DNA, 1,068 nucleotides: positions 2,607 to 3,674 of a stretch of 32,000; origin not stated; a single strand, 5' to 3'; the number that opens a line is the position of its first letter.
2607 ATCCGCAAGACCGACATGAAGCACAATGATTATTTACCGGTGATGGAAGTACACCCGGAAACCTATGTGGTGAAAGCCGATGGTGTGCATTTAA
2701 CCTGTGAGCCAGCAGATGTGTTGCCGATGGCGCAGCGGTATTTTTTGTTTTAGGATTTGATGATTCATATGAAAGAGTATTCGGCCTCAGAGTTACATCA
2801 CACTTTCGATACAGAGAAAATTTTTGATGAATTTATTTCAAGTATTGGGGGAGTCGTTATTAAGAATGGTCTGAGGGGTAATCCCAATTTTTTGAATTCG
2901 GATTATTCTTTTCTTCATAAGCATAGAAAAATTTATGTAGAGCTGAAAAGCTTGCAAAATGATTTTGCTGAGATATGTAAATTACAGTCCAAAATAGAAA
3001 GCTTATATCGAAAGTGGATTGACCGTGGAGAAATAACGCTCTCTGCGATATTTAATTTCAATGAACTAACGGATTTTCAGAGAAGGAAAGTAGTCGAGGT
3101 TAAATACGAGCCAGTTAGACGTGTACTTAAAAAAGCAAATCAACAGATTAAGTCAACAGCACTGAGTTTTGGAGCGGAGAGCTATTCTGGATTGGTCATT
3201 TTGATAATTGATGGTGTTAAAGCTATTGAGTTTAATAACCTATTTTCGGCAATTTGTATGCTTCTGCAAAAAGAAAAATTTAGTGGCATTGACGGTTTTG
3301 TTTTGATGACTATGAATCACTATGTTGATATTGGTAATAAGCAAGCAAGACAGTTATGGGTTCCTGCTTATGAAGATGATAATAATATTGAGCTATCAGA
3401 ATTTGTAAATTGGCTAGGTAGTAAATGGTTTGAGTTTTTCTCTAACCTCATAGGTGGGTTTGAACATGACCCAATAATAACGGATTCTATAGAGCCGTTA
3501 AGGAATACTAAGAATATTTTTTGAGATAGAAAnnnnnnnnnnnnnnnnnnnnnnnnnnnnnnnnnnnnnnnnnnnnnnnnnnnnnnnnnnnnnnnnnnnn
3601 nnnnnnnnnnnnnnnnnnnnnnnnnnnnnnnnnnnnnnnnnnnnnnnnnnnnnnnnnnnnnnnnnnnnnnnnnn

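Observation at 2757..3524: AT-rich PD-(D/E)xK-like orphan gene wedged precisely between ureC and ureE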

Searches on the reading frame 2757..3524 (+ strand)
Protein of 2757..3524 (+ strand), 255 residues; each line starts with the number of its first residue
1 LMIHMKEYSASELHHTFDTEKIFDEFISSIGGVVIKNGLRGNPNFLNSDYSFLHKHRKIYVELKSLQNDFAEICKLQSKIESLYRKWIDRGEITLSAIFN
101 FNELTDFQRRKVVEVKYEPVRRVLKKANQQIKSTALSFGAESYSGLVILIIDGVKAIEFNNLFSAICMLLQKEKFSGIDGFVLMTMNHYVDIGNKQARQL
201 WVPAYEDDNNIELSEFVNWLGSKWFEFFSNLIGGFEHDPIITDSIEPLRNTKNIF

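Call 4: search_protein_families(library=pfam, proteins=[window:2757-3524:+], max_evalue=10)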
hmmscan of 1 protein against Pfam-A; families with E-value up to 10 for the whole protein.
window:2757-3524:+ (255 aa): 0 families
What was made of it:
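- On PD-(D/E)xK nuclease superfamily: ORFX has no Pfam hit even at E <= 10 (call 4).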

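Call 5: search_protein_families(library=padloc, proteins=[window:2757-3524:+], max_evalue=10)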
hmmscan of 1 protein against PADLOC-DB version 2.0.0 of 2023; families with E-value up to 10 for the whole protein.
window:2757-3524:+ (255 aa): 1 family
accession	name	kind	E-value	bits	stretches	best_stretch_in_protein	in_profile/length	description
PDLC01502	Cmr5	-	0.025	12.9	1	17-65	27-70/123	CAS-III-B; effector_SS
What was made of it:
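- On Known anti-phage defence systems (PADLOC-DB 2.0): The only hit is a chance-level match to Cmr5 (E 0.025, 12.9 bits; call 5).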

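Call 6: search_protein_families(library=ncbifam, proteins=[window:2757-3524:+], max_evalue=10)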
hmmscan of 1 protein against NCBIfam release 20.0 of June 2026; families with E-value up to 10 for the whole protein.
window:2757-3524:+ (255 aa): 2 families
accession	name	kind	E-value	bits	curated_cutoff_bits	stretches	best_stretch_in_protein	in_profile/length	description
NF041635.1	STM3941_fam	subfamily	0.0073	16.2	40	1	84-167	73-154/157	STM3941 family protein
NF041948.1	Phrelay_LuxU_Vib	equivalog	0.014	15.8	140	1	95-157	24-84/110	quorum-sensing phosphorelay protein LuxU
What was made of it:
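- On Urease accessory proteins (UreD/E/F/G/J): There is no homology (calls 4 and 6).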

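Call 7: search_solved_structures(query=window:2757-3524:+, max_evalue=10)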
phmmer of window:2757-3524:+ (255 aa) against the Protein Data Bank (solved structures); distinct sequences matched with E-value up to 10: 2.
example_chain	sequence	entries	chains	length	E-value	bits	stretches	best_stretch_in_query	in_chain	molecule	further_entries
9kqh_A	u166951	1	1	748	0.019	17.6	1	86-153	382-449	DNA 5'-3' helicase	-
6utc_A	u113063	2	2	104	0.82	12.2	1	34-75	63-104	Transcriptional activator ToxR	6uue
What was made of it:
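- Tried and rejected: Pfam, NCBIfam, PADLOC and PDB sequence searches with ORFX found nothing (calls 4-7).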

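Call 8: find_homologous_proteins(query=window:2757-3524:+, max_evalue=0.001)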
Query window:2757-3524:+ (255 aa): 2 proteins with E <= 0.001 among 333 candidates.
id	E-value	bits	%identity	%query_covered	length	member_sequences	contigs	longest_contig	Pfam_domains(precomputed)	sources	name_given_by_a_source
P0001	5.3e-164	562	100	98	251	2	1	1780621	-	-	-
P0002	1.3e-129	449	78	100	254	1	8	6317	-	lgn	-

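Call 10: find_encoding_contigs(protein=P0002, flank=10000, max_places=10)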
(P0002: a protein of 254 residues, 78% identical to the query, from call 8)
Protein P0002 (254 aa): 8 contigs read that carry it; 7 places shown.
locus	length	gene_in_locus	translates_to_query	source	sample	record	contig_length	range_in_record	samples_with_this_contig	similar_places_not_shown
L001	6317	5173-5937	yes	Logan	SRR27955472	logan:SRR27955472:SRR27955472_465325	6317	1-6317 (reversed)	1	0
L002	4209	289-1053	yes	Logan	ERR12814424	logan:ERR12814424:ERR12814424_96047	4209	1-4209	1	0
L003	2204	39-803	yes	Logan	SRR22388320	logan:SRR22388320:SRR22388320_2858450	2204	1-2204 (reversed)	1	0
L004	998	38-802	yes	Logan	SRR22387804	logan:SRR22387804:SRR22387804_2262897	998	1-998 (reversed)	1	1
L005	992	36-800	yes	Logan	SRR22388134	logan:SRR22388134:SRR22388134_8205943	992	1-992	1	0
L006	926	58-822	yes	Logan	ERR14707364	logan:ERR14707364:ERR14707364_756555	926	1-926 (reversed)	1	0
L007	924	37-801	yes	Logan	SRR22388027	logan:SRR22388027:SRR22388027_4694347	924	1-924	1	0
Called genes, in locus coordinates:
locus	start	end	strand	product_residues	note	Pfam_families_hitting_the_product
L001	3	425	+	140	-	?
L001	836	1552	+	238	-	PF03502:Channel_Tsx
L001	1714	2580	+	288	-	PF01774:UreD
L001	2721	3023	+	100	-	PF00547:Urease_gamma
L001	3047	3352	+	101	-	PF00699:Urease_beta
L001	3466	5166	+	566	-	PF00449:Urease_alpha, PF01979:Amidohydro_1, PF07969:Amidohydro_3 (weak)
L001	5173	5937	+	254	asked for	-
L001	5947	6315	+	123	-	?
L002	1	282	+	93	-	?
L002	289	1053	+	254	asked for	-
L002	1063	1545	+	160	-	PF02814:UreE_N, PF05194:UreE_C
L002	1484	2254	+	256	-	PF01730:UreF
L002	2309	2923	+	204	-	PF02492:cobW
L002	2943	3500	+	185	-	PF04955:HupE_UreJ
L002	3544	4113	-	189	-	PF03602:Cons_hypoth95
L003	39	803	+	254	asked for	-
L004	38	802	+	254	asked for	-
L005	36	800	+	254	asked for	-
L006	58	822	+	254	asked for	-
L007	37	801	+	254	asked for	-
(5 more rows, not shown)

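Call 11: find_encoding_contigs(protein=P0001, flank=10000, max_places=6)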
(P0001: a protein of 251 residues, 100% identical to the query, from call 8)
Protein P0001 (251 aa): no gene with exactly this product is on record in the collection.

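Call 16: search_protein_representatives(protein=window:2757-3524:+)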
Query: 255 residues. Proteins with E-value up to 0.001 (for the whole library): 425; up to 1e-10: 165; up to 1e-30: 7. The best 150 are listed.
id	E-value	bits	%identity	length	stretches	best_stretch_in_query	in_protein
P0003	6.3e-69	248.5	54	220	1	35-254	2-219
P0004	4.7e-48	180.1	44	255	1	8-236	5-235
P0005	7.7e-44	166.3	39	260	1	11-247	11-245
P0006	1.6e-39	152.2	36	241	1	24-251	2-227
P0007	1.6e-36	142.3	36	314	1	14-237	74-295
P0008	1.9e-34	135.6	36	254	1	16-244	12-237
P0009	4.8e-32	127.7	39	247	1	10-237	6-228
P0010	2.6e-28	115.5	32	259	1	8-236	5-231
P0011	5.2e-28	114.5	35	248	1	14-234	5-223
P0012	2.7e-27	112.1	33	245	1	14-243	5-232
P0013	4.4e-27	111.4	33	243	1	16-239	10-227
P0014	1.0e-26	110.2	32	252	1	14-241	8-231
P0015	1.5e-25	106.4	31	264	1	14-233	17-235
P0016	1.9e-25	106.1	33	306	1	21-233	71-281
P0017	5.3e-25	104.6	37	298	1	17-229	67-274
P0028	9.0e-22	94.0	32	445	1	15-233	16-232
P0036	3.2e-20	88.9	29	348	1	19-234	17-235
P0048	5.5e-18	81.6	29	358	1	17-254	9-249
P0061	1.1e-16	77.3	27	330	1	18-234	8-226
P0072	5.8e-16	75.0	29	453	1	18-234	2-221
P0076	1.0e-15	74.2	31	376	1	16-234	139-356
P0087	6.0e-15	71.7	27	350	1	15-232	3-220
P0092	1.6e-14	70.3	29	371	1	16-248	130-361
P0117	5.0e-13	65.4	27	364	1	19-233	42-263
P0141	1.8e-11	60.3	30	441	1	21-231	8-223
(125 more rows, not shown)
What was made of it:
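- Checked: HMMER finds 425 homologous clusters at E <= 1e-3 (call 16).
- HMMER finds 425 clusters at E <= 1e-3 (call 16).
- Tried and rejected: The exhaustive HMMER search was needed to see the family (call 16).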

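Call 22: find_homologous_proteins(query=A1, max_evalue=0.001)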
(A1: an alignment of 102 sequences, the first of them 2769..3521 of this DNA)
Query A1 (102 sequences) (251 aa, profile of the alignment): 7 proteins with E <= 0.001 among 5889 candidates.
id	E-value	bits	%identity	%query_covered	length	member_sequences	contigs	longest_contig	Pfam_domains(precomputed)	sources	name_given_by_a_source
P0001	2.4e-70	255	100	100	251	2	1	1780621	-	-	-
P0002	1.6e-67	245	78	100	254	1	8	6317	-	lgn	-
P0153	2.0e-65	238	30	88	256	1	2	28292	-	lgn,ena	-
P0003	6.0e-60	220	53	88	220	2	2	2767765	-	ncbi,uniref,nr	ncbi:hypothetical protein GFH30_06625 [Acinetobacter wanghuae]|uniref:Uncharacterized protein n=1 Ta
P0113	5.8e-59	217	27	86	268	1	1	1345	-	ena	-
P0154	4.6e-51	191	27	75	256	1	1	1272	-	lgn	-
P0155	1.1e-29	121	22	91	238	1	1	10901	-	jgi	jgi:hypothetical protein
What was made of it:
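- Tried and rejected: The word-indexed protein search found only 2 proteins with ORFX, and 7 with the profile (calls 8 and 22).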

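Call 23: search_protein_families(library=pfam, alignment_id=A1, max_evalue=0.01)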
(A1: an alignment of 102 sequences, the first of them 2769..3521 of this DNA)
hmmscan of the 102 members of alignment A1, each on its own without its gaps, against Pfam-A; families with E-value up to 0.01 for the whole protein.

A. member 1, window:2769-3521:+ (251 aa): 0 families

B. families by the number of members that match (of 102 scanned): 7 families
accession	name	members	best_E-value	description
PF02810.21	SEC-C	1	5e-09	SEC-C motif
PF23406.1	ZNF380_CC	1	0.00068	ZNF380 coiled-coil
PF25055.1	DUF7792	1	0.0024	Domain of unknown function (DUF7792)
PF16746.10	BAR_3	1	0.0031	BAR domain of APPL family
PF11348.13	DUF3150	1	0.0056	Protein of unknown function (DUF3150)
PF21293.2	RNAseD_HRDC_C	1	0.0063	Ribonuclease D, C-terminal HRDC domain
PF02999.19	Borrelia_orfD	1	0.009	Borrelia orf-D family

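Call 24: search_solved_structures(query=A1, max_evalue=10, show_alignments=3)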
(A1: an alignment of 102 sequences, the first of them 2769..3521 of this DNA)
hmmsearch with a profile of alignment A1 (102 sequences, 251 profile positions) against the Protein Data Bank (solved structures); distinct sequences matched with E-value up to 10: 0.
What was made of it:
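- On PD-(D/E)xK nuclease superfamily: The family profile finds nothing among PDB sequences (call 24).
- There is no Pfam, NCBIfam, PADLOC or PDB sequence match (calls 4-7 and 24).
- Tried and rejected: The PDB search with the family profile also found nothing (call 24).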

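Call 26: find_encoding_contigs(protein=P0003, flank=10000, max_places=4)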
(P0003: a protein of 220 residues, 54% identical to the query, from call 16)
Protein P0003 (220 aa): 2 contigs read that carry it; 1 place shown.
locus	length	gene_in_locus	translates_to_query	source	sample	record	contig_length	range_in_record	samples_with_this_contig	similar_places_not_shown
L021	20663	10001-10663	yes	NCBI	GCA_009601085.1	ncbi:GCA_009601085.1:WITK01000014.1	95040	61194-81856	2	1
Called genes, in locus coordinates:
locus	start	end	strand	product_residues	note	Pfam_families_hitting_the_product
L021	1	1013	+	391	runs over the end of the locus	PF00108:Thiolase_N, PF02803:Thiolase_C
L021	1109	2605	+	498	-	PF02550:AcetylCoA_hydro, PF13336:AcetylCoA_hyd_C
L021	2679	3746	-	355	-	PF10005:Zn_ribbon_DZR_6, PF15887:Peptidase_Mx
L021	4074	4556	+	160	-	PF02814:UreE_N, PF05194:UreE_C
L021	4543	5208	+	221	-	PF01730:UreF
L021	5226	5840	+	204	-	PF02492:cobW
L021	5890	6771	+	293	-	PF01774:UreD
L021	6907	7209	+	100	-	PF00547:Urease_gamma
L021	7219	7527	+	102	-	PF00699:Urease_beta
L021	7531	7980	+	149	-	PF00583:Acetyltransf_1, PF13673:Acetyltransf_10, PF13508:Acetyltransf_7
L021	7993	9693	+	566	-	PF00449:Urease_alpha, PF01979:Amidohydro_1, PF07969:Amidohydro_3 (weak)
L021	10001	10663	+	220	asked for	-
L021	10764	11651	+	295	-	PF00892:EamA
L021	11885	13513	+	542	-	PF00501:AMP-binding, PF13193:AMP-binding_C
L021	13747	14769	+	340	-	PF00970:FAD_binding_6, PF22290:DmmA-like_N, PF00175:NAD_binding_1, PF00111:Fer2 (weak)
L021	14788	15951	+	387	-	PF00487:FA_desaturase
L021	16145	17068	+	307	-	PF01545:Cation_efflux, PF16916:ZT_dimer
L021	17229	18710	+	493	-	PF05231:MASE1 (weak), PF00990:GGDEF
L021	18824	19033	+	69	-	-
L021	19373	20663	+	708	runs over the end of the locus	PF00199:Catalase, PF06628:Catalase-rel, PF18011:Catalase_C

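Call 27: find_encoding_contigs(protein=P0153, flank=10000, max_places=4)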
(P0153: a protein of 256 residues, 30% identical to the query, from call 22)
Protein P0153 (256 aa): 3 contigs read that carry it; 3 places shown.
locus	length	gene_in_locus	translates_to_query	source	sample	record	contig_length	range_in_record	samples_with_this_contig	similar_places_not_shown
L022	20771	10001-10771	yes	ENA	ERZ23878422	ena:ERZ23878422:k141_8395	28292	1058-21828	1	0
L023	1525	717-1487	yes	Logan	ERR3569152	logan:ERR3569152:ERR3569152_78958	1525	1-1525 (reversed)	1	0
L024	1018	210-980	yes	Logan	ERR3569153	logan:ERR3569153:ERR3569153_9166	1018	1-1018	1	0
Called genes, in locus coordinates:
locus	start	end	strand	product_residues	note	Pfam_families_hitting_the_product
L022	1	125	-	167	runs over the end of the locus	-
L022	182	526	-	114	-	-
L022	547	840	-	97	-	PF05901:Excalibur (weak)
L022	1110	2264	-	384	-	PF00589:Phage_integrase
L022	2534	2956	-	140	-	-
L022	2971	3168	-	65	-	PF01258:zf-dskA_traR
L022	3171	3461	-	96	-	-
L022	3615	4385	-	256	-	-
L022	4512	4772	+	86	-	PF15943:YdaS_toxin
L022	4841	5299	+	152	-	PF06892:Phage_CP76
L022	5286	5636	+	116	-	-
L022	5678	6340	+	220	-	PF09669:Phage_pRha, PF03374:ANT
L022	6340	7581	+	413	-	PF07120:DUF1376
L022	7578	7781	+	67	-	-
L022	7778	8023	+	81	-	-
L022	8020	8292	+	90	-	-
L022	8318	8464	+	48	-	-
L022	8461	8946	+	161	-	-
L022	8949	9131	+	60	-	-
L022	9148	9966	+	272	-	-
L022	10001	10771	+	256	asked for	-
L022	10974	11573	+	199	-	-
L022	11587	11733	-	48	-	-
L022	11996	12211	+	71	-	-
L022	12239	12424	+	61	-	-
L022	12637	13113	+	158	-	PF05119:Terminase_4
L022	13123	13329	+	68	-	-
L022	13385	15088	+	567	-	PF03354:TerL_ATPase, PF20441:TerL_nuclease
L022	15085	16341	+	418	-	PF04860:Phage_portal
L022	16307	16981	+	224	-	PF04586:Peptidase_S78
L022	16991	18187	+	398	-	PF05065:Phage_capsid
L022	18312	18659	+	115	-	-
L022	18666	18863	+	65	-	-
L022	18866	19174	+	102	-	PF05135:Phage_connect_1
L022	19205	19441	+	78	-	-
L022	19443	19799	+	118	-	PF05521:Phage_HCP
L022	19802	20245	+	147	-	PF04883:HK97-gp10_like (weak)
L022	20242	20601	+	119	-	PF11367:Tail_completion_gp17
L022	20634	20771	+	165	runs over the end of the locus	PF16460:Phage_TTP_11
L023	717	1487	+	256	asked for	-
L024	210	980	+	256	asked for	-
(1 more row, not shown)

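Call 28: find_encoding_contigs(protein=P0155, flank=10000, max_places=4)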
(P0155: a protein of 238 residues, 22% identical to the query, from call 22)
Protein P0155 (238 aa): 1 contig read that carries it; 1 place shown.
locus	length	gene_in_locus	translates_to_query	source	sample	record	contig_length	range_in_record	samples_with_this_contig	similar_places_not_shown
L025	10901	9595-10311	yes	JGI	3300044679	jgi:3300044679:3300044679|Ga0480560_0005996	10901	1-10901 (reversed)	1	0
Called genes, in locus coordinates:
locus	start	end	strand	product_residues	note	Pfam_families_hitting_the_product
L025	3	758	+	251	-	?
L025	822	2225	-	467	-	PF28123:DUF8370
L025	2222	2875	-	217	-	-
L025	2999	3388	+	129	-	PF12543:DUF3738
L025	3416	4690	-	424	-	PF00990:GGDEF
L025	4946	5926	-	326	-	PF00248:Aldo_ket_red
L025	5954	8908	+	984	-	PF02739:5_3_exonuc_N, PF01367:5_3_exonuc, PF22619:DNA_polI_exo1, PF00476:DNA_pol_A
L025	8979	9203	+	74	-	PF04255:DUF433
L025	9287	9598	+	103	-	PF18480:DUF5615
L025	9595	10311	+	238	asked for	-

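Call 38: predict_structure(alignment_id=A1)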
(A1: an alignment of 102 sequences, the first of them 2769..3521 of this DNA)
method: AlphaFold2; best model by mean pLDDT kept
length: 251 residues; sequences in the alignment: 102
mean_pLDDT: 94.1   pTM: 0.90
mean pLDDT of the five models: 94.1, 93.9, 93.7, 93.6, 93.2
residues with pLDDT >= 90: 220; 70-90: 28; 50-70: 3; < 50: 0
segments of 3 or more residues with pLDDT < 50: none
pLDDT, mean of each block of 10 residues (from residue 1): 84 96 98 97 98 97 77 94 97 95 93 95 98 97 95 92 94 98 94 95 92 98 96 93 93 83
secondary structure, 60 per line:
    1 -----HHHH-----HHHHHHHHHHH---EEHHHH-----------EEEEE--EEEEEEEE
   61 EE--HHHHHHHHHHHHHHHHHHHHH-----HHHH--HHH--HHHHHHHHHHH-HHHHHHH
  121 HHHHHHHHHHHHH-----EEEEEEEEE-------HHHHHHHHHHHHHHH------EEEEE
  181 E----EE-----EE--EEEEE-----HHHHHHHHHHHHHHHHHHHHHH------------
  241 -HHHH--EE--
elements in order: H6-9 H15-25 H31-34 E46-50 E53-62 H65-85 H91-94 H102-112 H114-133 E139-147 H155-169 E176-181 E197-201 H207-228 H242-245
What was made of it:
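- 2814..2816 (+): Codon for E16 (counted from ATG 2769). This acidic residue in the first core helix is present in at least 90% of homologues. Helix 15-25 in the model (call 38).
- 2961..3104 (+): Helical insertion (residues 65-112) between the ExK strand and the conserved KKANxQ helix. Foldseek recovered the nuclease matches only after residues 66-112 were deleted. Helices 65-85, 91-94 and 102-112 are in call 38.
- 3144..3146 (+): Codon for Q126. It is invariant and lies in the conserved helix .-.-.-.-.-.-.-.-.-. that precedes the fourth strand. Helix 114-133 in call 38.
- On PD-(D/E)xK nuclease superfamily: The AlphaFold2 model (pLDDT 94.1) has H15-25, a short strand at 29-30, E46-50, E53-62, helices, E139-147, H155-169 and E176-181 (call 38).
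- Its element order is helix(E16), strand, strand(D45), strand(ExK), helices(Q126), strand, helix, strand (call 38).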

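Call 40: fold_search(model_id=the predicted structure, library=pdb)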
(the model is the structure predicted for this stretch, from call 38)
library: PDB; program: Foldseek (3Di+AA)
matches with E <= 10: 684; with E <= 0.001: 0
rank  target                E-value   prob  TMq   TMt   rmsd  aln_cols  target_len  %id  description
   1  5csa_A                7.3e-02  0.38  0.24  0.09   9.6       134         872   13  Crystal structure of domains BT-BCCP-AC1-AC5 of yeast acetyl-CoA carboxylase (released 2015-10-28)
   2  5trc_B                7.8e-02  0.60  0.30  0.20  10.1       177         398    7  Crystal structure of phosphorylated AC3-AC5 domains of yeast acetyl-CoA carboxylase (released 2016-12-07)
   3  5cs4_B                9.4e-02  0.30  0.25  0.17  10.7       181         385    7  Crystal structure of domains AC3-AC5 of yeast acetyl-CoA carboxylase (released 2015-10-28)
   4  5trc_A                1.1e-01  0.54  0.32  0.20  10.7       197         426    9  Crystal structure of phosphorylated AC3-AC5 domains of yeast acetyl-CoA carboxylase (released 2016-12-07)
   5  8xl0_E                1.8e-01  0.41  0.25  0.04  13.2       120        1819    8  Citrate-induced filament of human acetyl-coenzyme A carboxylase 1 (ACC1-citrate) (released 2024-10-23)
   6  5zr1_C                1.8e-01  0.11  0.20  0.11  15.8       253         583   12  Saccharomyces Cerevisiae Origin Recognition Complex Bound to a 72-bp Origin DNA containing ACS and B1 element (released 2018-07-11)
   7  9wzs_A                1.8e-01  0.07  0.20  0.05  20.6       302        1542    8  Cryo-EM structure of Fks2 in complex with enfumafungin (released 2026-02-18)
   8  5i6i_B                2.1e-01  0.66  0.28  0.06   4.1       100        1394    6  Crystal structure of a dBCCP-variant of Chaetomium thermophilum acetyl-CoA carboxylase (released 2016-04-20)
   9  5cs4_A                2.1e-01  0.28  0.30  0.20   9.8       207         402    8  Crystal structure of domains AC3-AC5 of yeast acetyl-CoA carboxylase (released 2015-10-28)
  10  5i6f_A                2.8e-01  0.51  0.32  0.09   5.3       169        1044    5  Crystal structure of C-terminal variant 1 of Chaetomium thermophilum acetyl-CoA carboxylase (released 2016-04-20)
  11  8xl2_C                2.8e-01  0.21  0.23  0.06   9.9       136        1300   10  Human acetyl-CoA carboxylase 1 filament in complex with acetyl-CoA (ACC1-inact) (released 2024-10-23)
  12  2ch6_C                2.8e-01  0.14  0.19  0.16   9.9       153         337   12  Crystal structure of human N-acetylglucosamine kinase in complex with ADP and glucose (released 2006-09-18)
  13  5i6h_A                3.4e-01  0.47  0.28  0.06   5.1       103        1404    6  Crystal structure of CD-CT domains of Chaetomium thermophilum acetyl-CoA carboxylase (released 2016-04-20)
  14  2ch6_B                3.4e-01  0.12  0.19  0.17  12.1       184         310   12  Crystal structure of human N-acetylglucosamine kinase in complex with ADP and glucose (released 2006-09-18)
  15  4jjp_B                3.4e-01  0.11  0.20  0.23  15.6       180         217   10  2.06 Angstrom resolution crystal structure of phosphomethylpyrimidine kinase (thiD)from Clostridium difficile 630 (released 2013-03-20)
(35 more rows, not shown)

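Call 42: search_protein_families(library=phrogs, alignment_id=A1, max_evalue=0.01)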
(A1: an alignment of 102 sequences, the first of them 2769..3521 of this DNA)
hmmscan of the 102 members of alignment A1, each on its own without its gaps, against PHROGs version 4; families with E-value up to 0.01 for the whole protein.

A. member 1, window:2769-3521:+ (251 aa): 1 family
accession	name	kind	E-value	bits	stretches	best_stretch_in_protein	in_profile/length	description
phrog_20483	-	unknown function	2e-08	35.1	1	48-180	44-180/226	-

B. families by the number of members that match (of 102 scanned): 4 families
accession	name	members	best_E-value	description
phrog_20483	-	94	2.2e-11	-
phrog_24700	-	1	5.5e-05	-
phrog_18195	-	1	0.00064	-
phrog_20861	-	1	0.0064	-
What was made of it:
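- On PHROG 20483: ORFX matches with E 2e-8 over residues 48-180, and 94 of 102 family members match (call 42).
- PHROG 20483 is matched by 94 of 102 members (call 42).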
